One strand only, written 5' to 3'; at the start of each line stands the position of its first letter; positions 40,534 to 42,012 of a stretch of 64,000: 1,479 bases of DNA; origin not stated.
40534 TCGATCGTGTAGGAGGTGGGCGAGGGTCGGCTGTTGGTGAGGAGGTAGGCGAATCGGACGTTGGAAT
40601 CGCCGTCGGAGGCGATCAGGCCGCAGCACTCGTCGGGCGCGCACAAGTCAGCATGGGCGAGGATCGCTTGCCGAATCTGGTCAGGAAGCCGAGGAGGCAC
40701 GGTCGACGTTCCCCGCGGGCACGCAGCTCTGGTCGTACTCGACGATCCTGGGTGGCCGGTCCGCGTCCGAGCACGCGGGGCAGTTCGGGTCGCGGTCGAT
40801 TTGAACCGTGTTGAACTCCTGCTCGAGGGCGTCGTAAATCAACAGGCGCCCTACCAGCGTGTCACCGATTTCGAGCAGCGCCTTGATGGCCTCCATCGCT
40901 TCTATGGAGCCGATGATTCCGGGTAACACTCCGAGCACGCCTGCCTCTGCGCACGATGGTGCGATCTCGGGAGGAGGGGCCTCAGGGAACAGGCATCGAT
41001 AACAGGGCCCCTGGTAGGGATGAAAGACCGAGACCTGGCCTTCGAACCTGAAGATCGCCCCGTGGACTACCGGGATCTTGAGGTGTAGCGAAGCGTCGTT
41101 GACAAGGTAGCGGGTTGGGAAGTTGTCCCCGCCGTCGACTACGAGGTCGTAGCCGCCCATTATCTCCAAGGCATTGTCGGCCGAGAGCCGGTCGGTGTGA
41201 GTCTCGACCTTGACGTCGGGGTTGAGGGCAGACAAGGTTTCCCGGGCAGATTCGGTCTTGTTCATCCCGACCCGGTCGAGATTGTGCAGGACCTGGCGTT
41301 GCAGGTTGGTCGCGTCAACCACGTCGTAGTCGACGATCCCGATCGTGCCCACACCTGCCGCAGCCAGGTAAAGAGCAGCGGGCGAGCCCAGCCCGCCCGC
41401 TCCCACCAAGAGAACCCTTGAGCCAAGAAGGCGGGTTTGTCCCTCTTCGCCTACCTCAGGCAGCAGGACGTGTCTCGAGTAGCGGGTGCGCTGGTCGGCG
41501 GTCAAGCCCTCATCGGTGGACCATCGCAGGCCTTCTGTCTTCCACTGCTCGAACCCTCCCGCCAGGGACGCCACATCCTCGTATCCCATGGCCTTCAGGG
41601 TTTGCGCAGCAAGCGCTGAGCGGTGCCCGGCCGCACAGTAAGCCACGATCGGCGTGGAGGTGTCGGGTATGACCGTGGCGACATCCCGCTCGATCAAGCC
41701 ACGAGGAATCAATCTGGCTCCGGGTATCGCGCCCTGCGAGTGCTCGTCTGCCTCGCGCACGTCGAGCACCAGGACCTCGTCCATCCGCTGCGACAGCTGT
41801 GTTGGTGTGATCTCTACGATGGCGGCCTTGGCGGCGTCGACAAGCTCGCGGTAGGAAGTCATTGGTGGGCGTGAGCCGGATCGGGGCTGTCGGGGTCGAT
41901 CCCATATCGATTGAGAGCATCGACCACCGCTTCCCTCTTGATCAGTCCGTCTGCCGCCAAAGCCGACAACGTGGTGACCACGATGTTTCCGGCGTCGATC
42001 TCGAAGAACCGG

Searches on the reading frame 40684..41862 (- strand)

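Call 60: search_protein_families(library=pfam, proteins=[window:40684-41862:-], max_evalue=0.001)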
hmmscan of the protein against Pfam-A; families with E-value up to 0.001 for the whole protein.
window:40684-41862:- (393 aa): 2 families
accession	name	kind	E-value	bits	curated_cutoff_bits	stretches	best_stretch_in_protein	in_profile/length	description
PF00899.27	ThiF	-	9e-83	277.5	28.1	1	128-363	1-238/238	ThiF family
PF00581.25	Rhodanese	-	2.3e-19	70.2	22.2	1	19-109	1-101/102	Rhodanese-like domain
